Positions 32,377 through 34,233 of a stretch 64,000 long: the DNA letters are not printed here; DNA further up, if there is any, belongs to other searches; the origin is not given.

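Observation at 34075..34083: pdeB start: GTG (516 aa) versus upstream ATG (518 aa)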

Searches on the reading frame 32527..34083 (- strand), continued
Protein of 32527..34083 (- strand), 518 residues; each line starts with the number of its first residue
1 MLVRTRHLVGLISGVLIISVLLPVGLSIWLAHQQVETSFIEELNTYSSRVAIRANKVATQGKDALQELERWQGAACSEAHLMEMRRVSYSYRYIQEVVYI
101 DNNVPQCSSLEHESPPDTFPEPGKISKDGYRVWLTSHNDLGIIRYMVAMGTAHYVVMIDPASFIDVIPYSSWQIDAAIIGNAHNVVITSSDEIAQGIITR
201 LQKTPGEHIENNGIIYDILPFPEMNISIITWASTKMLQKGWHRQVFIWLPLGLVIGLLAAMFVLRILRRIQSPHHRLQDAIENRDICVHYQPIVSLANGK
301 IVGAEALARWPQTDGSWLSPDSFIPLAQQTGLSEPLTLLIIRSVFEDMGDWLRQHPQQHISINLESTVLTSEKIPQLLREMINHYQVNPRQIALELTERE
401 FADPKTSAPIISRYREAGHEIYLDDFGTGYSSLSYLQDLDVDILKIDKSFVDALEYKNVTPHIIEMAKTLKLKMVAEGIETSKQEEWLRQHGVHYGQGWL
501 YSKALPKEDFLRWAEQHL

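Call 20: find_encoding_contigs(protein=P0063, flank=400, max_places=1)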
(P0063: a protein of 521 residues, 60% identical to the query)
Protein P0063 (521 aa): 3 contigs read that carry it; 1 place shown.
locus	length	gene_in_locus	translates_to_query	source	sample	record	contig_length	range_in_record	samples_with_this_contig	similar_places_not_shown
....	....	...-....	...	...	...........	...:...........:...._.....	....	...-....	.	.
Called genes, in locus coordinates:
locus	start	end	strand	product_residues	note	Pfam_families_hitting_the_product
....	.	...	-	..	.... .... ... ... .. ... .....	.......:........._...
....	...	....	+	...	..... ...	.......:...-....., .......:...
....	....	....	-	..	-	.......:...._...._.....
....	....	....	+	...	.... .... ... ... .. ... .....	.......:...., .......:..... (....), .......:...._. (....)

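Call 21: find_encoding_contigs(protein=P0058, flank=400, max_places=1)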
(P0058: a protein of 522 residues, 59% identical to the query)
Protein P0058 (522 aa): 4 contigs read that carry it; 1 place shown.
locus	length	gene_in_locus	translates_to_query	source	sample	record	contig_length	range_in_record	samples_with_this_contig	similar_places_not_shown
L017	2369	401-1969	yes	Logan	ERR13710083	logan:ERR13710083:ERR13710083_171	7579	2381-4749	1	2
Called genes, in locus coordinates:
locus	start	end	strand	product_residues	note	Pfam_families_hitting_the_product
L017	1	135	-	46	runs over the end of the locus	PF00444:Ribosomal_L36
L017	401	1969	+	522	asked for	PF12792:CSS-motif, PF00563:EAL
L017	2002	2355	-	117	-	PF07237:DUF1428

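Call 22: find_encoding_contigs(protein=P0113, flank=400, max_places=1)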
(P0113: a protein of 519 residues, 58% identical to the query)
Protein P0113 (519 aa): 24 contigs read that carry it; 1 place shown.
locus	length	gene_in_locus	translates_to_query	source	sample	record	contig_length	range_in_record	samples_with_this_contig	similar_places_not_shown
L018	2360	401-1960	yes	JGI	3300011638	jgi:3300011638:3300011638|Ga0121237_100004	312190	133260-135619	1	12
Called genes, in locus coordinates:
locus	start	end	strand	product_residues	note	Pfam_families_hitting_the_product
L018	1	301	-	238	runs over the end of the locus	PF00392:GntR, PF07702:UTRA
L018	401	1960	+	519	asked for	PF12792:CSS-motif, PF00563:EAL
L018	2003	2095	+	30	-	-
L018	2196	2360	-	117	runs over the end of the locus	PF07237:DUF1428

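Call 23: find_encoding_contigs(protein=P0111, flank=400, max_places=1)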
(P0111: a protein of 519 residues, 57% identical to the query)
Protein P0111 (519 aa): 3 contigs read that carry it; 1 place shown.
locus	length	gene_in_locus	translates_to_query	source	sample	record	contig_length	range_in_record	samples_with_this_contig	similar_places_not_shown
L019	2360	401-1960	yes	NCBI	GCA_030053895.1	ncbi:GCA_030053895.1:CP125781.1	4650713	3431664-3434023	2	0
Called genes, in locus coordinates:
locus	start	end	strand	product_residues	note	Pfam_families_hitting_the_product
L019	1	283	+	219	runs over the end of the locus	PF00528:BPD_transp_1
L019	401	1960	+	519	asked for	PF12792:CSS-motif, PF00563:EAL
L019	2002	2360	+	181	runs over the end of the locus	PF01613:Flavin_Reduct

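Call 24: find_encoding_contigs(protein=P0032, flank=400, max_places=1)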
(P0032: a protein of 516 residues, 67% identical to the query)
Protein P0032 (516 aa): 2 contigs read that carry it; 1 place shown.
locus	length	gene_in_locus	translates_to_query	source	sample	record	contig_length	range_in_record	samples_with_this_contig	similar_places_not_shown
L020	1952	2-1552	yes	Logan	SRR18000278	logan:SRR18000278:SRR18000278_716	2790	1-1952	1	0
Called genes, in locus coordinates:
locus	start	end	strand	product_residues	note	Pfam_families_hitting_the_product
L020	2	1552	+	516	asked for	PF12792:CSS-motif, PF00563:EAL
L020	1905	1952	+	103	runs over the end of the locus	PF01035:DNA_binding_1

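Call 25: find_encoding_contigs(protein=P0015, flank=400, max_places=1)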
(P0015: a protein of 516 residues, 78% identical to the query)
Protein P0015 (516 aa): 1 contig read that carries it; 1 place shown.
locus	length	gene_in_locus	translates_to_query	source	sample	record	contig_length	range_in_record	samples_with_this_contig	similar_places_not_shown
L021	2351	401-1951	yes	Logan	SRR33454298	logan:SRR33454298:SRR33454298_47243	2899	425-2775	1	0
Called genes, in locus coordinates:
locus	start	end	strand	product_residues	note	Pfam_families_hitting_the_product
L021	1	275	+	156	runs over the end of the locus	PF10777:YlaC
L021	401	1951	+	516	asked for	PF12792:CSS-motif, PF00563:EAL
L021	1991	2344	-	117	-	PF07237:DUF1428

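Call 54: list_cluster_members(proteins=[P0015, P0017, P0019, P0022, P0030, P0035, P0063, P0110, P0032, P0025])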
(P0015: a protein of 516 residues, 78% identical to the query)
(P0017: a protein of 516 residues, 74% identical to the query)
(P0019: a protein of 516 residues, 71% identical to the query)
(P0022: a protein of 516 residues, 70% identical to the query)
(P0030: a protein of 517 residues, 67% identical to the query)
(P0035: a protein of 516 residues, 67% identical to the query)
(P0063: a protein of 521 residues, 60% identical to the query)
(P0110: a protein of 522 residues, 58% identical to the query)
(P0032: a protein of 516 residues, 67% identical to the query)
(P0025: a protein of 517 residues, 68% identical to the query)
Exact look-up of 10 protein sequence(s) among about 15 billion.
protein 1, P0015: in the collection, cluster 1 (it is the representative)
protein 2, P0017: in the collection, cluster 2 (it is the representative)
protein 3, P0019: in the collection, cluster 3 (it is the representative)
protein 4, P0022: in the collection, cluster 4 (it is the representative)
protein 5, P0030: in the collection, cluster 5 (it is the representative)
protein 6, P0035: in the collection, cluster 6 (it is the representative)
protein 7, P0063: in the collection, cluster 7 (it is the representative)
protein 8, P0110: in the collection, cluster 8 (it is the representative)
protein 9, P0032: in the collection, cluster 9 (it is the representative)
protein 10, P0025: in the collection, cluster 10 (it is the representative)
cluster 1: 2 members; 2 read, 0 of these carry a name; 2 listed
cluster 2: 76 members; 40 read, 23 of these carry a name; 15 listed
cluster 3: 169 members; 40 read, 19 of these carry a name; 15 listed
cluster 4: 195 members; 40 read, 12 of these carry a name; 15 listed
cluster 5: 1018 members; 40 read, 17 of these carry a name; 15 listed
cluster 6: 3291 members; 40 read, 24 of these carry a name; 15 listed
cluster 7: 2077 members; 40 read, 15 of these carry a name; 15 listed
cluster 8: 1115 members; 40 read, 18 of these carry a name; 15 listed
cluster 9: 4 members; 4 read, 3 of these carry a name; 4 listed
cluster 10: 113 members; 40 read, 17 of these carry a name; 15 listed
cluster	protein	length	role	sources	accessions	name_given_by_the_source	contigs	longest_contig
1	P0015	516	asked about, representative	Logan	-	-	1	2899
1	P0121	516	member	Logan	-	-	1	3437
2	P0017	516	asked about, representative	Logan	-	-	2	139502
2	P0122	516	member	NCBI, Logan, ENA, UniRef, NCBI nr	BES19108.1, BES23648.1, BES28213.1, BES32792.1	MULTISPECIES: EAL domain-containing protein [Escherichia] | cyclic-guanylate-specific phosphodiesterase n=2 Tax=Escherichia fergusonii TaxID=564 ...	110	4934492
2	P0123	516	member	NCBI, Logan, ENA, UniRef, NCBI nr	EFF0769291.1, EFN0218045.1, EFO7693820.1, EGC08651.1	EAL domain-containing protein [Escherichia fergusonii] | EAL domain-containing protein n=1 Tax=Escherichia fergusonii TaxID=564 RepID=UPI0001FB669A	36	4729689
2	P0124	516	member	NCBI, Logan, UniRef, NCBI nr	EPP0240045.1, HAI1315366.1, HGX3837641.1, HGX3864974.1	TPA: EAL domain-containing protein [Escherichia fergusonii] | EAL domain-containing protein n=1 Tax=Escherichia fergusonii TaxID=564 RepID=UPI000CF332D7 | EAL domain-containing protein [Escherichia fergusonii]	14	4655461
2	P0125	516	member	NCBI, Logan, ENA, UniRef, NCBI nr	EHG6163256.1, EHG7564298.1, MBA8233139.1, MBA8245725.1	EAL domain-containing protein [Escherichia fergusonii] | cyclic-guanylate-specific phosphodiesterase n=1 Tax=Escherichia fergusonii TaxID=564 ...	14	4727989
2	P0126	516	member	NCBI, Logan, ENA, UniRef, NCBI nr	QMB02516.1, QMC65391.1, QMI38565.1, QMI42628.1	EAL domain-containing protein [Escherichia fergusonii] | EAL domain-containing protein n=1 Tax=Escherichia fergusonii TaxID=564 RepID=UPI0015EA4C0B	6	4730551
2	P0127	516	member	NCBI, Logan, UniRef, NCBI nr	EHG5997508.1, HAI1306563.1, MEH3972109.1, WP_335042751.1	TPA: EAL domain-containing protein [Escherichia fergusonii] | EAL domain-containing protein n=1 Tax=Escherichia fergusonii TaxID=564 RepID=UPI001767A9E2 | EAL domain-containing protein [Escherichia fergusonii]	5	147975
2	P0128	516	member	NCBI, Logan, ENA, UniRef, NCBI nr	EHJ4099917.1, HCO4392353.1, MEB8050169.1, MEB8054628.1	TPA: EAL domain-containing protein [Escherichia fergusonii] | EAL domain-containing protein n=1 Tax=Escherichia fergusonii TaxID=564 RepID=UPI0015EA87B9 | EAL domain-containing protein [Escherichia fergusonii]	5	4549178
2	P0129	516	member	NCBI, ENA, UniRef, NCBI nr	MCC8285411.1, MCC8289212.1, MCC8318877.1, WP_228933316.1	EAL domain-containing protein [Escherichia fergusonii] | EAL domain-containing protein n=1 Tax=Escherichia fergusonii TaxID=564 RepID=UPI001E37B5FC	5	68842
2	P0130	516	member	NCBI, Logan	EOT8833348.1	EAL domain-containing protein [Escherichia fergusonii]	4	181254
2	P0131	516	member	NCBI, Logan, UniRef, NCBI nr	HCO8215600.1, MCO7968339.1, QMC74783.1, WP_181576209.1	EAL domain-containing protein [Escherichia fergusonii] | EAL domain-containing protein n=1 Tax=Escherichia fergusonii TaxID=564 RepID=UPI0015EA9028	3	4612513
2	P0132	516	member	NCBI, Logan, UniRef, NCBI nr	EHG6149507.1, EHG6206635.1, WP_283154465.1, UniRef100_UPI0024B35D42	EAL domain-containing protein [Escherichia fergusonii] | EAL domain-containing protein n=1 Tax=Escherichia fergusonii TaxID=564 RepID=UPI0024B35D42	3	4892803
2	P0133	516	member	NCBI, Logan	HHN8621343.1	TPA: EAL domain-containing protein [Escherichia fergusonii]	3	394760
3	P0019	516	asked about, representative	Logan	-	-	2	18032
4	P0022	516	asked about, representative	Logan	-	-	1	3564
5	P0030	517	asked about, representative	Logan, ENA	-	-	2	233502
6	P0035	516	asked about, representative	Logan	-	-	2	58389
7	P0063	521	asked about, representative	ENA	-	-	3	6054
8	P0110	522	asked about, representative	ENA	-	-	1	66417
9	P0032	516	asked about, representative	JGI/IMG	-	Predicted signal transduction protein containing sensor and EAL domains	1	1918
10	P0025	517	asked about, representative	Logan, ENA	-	-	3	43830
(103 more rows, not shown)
